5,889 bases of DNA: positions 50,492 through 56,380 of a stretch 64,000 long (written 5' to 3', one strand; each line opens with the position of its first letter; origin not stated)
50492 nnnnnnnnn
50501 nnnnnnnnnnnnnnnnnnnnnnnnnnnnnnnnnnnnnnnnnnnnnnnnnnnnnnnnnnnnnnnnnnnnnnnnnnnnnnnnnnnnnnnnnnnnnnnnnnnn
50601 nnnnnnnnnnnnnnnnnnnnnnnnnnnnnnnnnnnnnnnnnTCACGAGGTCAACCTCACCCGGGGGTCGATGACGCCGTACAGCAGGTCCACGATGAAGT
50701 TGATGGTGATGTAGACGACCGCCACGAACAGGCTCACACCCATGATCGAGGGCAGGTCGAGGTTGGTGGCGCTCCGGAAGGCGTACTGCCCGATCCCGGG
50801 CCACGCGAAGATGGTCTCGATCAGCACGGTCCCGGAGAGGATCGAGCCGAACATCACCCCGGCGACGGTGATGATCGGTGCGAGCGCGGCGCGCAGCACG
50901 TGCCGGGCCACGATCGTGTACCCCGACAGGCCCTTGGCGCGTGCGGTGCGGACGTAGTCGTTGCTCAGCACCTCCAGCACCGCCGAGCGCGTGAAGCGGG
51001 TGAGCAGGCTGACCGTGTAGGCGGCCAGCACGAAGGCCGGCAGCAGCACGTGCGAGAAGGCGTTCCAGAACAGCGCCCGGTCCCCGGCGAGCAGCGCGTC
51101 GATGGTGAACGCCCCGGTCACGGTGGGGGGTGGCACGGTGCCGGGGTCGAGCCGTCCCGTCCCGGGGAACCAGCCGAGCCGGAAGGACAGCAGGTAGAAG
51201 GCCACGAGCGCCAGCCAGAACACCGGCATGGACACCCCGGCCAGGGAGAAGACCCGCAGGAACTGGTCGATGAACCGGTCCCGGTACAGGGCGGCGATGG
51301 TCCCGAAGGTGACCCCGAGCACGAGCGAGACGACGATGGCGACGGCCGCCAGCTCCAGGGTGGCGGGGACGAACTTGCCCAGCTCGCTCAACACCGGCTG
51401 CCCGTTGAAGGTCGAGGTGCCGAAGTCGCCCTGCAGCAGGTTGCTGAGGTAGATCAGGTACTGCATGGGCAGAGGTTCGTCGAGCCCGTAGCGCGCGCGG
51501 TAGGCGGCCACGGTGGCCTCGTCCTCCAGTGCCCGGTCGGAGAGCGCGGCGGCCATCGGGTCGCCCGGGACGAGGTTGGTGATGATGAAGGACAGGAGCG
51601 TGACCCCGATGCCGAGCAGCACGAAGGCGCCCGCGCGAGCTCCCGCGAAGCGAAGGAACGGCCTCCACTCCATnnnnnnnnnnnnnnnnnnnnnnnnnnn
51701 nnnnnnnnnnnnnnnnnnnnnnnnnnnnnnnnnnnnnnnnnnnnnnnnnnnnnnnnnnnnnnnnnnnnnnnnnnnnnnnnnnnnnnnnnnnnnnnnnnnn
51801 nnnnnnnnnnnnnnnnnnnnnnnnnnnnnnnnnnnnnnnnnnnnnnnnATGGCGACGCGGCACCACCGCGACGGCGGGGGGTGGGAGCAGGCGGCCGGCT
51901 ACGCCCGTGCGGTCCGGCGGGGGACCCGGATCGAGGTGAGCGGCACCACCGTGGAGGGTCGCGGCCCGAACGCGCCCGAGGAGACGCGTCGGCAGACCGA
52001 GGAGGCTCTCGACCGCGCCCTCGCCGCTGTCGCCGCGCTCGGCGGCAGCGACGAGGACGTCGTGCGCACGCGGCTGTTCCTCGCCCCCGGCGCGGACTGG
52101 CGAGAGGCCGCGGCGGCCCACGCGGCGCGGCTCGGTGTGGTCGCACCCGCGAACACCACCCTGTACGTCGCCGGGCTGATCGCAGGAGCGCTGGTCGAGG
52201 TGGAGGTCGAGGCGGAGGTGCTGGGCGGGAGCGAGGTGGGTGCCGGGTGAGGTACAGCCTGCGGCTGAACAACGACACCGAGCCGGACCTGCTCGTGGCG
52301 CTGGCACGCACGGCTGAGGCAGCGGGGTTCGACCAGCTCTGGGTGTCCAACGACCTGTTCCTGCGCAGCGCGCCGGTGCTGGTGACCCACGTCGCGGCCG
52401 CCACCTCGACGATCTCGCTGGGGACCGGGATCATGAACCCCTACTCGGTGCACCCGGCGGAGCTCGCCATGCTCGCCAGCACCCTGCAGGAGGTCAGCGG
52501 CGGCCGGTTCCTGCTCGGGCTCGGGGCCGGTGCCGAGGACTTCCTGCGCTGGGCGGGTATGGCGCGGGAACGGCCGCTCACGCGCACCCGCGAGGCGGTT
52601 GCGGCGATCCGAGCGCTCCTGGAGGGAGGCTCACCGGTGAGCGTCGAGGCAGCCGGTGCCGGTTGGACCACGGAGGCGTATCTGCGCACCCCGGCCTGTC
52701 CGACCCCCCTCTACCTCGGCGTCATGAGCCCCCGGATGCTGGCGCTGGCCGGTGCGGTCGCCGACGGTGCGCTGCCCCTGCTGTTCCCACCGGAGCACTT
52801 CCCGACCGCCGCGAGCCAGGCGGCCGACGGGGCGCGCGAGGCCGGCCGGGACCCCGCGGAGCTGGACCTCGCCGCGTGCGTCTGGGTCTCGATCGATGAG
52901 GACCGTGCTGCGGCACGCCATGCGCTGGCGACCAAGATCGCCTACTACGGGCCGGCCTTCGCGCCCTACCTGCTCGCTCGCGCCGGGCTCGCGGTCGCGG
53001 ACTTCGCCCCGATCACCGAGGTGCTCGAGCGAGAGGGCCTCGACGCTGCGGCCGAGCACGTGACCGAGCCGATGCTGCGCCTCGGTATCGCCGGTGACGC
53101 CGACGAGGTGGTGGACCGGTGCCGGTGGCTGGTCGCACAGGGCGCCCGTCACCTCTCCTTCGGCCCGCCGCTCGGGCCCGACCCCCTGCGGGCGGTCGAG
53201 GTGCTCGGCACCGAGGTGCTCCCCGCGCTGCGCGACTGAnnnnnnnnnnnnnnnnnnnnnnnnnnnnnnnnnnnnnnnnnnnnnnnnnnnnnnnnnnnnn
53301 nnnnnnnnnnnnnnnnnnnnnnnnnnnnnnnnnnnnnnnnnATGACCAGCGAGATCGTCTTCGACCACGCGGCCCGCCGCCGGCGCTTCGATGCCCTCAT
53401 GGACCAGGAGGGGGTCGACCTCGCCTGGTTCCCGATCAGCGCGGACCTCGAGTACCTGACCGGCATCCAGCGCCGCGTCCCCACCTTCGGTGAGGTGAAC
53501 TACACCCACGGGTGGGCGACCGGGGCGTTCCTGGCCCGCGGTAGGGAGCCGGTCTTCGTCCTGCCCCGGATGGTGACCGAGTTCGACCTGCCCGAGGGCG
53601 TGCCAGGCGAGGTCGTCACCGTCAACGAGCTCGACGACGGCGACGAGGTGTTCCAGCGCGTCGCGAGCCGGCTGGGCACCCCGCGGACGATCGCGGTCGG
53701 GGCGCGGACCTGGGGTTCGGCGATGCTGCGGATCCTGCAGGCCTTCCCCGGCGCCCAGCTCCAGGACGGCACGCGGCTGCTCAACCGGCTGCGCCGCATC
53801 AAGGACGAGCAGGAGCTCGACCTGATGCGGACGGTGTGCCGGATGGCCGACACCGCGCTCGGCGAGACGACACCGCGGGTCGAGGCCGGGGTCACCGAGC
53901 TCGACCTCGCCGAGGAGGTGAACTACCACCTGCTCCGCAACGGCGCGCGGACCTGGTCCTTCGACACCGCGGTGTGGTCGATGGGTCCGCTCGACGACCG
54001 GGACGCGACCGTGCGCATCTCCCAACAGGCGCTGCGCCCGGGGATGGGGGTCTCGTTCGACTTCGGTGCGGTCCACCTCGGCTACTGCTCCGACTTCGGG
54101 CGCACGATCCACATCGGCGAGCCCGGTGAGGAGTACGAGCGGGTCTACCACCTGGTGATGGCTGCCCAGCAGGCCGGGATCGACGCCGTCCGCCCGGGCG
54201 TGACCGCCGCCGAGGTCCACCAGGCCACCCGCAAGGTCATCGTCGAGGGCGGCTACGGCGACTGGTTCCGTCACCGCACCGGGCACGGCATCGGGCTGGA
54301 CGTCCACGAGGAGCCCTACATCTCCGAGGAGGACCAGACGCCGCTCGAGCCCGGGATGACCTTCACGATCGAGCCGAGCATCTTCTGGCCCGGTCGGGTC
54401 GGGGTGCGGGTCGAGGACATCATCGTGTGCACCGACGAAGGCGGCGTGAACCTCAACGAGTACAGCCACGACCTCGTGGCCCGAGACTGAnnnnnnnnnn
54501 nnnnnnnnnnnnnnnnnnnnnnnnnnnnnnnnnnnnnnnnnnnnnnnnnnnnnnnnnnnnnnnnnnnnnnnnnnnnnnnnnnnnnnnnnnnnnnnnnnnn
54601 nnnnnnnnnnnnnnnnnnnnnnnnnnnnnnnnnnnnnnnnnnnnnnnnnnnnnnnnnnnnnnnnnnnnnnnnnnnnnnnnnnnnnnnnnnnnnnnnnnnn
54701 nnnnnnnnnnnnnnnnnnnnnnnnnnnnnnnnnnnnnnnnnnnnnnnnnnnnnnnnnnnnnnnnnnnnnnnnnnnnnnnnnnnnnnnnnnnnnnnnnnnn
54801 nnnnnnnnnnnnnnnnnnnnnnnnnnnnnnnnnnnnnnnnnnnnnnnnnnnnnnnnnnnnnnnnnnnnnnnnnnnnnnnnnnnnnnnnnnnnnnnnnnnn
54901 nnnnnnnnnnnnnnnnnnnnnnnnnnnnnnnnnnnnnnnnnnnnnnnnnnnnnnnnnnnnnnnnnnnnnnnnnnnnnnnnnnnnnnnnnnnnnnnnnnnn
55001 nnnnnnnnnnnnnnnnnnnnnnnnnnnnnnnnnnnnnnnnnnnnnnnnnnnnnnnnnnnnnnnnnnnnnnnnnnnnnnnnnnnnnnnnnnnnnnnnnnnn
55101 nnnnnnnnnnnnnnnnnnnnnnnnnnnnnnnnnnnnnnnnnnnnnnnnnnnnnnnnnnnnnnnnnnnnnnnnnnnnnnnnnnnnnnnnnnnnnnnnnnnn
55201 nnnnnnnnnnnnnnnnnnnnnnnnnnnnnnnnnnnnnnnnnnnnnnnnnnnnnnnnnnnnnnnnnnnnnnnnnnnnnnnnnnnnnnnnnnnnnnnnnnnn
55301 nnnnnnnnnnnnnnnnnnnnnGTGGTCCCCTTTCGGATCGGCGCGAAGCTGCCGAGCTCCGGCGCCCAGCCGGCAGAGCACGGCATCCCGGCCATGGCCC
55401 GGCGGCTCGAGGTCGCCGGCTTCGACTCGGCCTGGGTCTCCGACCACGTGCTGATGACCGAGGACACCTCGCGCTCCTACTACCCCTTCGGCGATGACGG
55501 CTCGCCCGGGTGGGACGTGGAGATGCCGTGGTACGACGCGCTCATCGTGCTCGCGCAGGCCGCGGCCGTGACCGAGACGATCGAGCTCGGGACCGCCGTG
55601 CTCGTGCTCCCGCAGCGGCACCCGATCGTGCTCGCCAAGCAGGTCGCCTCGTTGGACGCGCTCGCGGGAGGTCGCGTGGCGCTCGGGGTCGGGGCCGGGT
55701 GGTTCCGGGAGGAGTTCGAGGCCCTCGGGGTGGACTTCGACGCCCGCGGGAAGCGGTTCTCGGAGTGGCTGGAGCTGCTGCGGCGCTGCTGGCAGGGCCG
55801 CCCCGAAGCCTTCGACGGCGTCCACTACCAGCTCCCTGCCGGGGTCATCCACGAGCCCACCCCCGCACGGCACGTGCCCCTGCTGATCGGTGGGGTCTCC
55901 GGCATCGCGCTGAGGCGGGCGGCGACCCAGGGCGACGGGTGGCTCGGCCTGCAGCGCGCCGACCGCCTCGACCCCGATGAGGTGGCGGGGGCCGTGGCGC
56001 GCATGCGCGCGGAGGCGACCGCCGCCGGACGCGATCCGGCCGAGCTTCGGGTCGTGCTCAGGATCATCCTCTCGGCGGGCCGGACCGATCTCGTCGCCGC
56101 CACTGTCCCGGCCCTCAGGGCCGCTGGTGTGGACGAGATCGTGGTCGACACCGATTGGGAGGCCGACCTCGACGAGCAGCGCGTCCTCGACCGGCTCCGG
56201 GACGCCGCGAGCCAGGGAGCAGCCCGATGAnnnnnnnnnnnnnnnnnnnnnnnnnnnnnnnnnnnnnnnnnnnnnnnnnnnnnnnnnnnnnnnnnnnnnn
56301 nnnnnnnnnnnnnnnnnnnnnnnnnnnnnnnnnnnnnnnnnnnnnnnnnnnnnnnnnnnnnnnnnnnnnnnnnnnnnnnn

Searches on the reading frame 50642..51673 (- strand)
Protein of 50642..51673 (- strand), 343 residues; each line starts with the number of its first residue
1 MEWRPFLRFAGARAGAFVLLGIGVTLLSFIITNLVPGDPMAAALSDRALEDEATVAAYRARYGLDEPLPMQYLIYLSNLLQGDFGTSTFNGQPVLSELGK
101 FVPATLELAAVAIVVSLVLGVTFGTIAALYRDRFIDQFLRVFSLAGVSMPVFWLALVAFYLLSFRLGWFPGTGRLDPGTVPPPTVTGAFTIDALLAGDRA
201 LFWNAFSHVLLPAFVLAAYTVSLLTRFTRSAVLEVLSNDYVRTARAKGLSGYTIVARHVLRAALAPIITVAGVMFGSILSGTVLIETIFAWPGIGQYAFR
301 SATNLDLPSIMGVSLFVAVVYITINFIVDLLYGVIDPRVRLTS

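Call 20: search_protein_families(library=pfam, proteins=[window:50642-51673:-], max_evalue=0.00001)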
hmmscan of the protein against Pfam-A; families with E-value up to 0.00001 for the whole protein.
window:50642-51673:- (343 aa): 2 families
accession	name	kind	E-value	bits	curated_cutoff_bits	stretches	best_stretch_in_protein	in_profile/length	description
PF00528.27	BPD_transp_1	-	7.9e-41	140.2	26.4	1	120-340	1-183/184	Binding-protein-dependent transport system inner membrane component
PF19300.4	BPD_transp_1_N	-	5.5e-06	27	23.8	0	8-83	3-76/114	Binding-prot-dependent transport system membrane comp, N-term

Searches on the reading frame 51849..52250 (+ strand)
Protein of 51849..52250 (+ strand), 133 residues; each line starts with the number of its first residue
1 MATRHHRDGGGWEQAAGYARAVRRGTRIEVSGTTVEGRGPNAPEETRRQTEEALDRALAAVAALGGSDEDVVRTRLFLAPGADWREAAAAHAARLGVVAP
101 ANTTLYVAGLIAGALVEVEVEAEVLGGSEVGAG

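Call 66: search_protein_families(library=pfam, proteins=[window:51849-52250:+], max_evalue=0.001)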
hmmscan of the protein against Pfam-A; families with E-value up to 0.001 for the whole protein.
window:51849-52250:+ (133 aa): 1 family
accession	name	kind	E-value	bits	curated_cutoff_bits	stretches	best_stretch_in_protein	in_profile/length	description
PF01042.26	Ribonuc_L-PSP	-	1.2e-14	54.8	27.3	1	15-123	8-120/121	Endoribonuclease L-PSP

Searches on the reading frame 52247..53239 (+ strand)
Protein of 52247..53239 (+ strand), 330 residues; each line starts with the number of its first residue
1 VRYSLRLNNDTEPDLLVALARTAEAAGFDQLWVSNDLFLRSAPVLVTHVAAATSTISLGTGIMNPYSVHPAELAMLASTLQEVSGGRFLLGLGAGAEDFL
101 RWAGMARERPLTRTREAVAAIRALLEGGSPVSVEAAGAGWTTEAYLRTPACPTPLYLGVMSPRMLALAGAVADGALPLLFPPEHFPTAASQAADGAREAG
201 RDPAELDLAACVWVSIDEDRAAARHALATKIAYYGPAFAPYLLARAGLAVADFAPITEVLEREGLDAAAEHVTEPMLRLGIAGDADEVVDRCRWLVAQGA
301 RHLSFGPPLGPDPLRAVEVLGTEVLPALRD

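Call 66: search_protein_families(library=pfam, proteins=[window:52247-53239:+], max_evalue=0.001)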
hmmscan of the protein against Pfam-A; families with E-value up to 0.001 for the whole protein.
window:52247-53239:+ (330 aa): 1 family
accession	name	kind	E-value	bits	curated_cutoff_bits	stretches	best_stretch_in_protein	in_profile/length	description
PF00296.26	Bac_luciferase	-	1.4e-57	195.9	27.9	1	13-302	22-314/314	Luciferase-like monooxygenase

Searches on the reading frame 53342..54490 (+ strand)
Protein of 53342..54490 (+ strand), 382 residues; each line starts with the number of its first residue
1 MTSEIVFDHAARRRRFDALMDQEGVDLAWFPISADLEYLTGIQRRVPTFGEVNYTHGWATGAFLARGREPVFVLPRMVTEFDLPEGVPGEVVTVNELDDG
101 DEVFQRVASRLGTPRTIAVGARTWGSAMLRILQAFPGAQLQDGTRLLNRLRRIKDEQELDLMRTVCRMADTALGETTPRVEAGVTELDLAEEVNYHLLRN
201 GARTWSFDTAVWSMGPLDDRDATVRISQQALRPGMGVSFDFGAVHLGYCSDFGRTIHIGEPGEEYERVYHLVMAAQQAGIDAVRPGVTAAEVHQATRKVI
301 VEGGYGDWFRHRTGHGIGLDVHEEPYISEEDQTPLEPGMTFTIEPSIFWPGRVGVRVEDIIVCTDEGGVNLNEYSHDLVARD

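Call 66: search_protein_families(library=pfam, proteins=[window:53342-54490:+], max_evalue=0.001)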
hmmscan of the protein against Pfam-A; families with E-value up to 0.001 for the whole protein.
window:53342-54490:+ (382 aa): 2 families
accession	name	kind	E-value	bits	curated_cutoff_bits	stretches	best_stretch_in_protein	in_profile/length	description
PF00557.29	Peptidase_M24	-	5e-60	203.3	23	1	161-365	2-208/208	Metallopeptidase family M24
PF01321.24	Creatinase_N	-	3.5e-09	37.7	22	1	12-153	1-128/128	Creatinase/Prolidase N-terminal domain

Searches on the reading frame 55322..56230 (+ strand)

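Call 66: search_protein_families(library=pfam, proteins=[window:55322-56230:+], max_evalue=0.001)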
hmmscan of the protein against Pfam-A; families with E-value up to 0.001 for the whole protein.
window:55322-56230:+ (302 aa): 1 family
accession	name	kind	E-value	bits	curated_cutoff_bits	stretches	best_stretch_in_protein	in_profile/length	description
PF00296.26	Bac_luciferase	-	1.9e-55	188.9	27.9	1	5-261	10-239/314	Luciferase-like monooxygenase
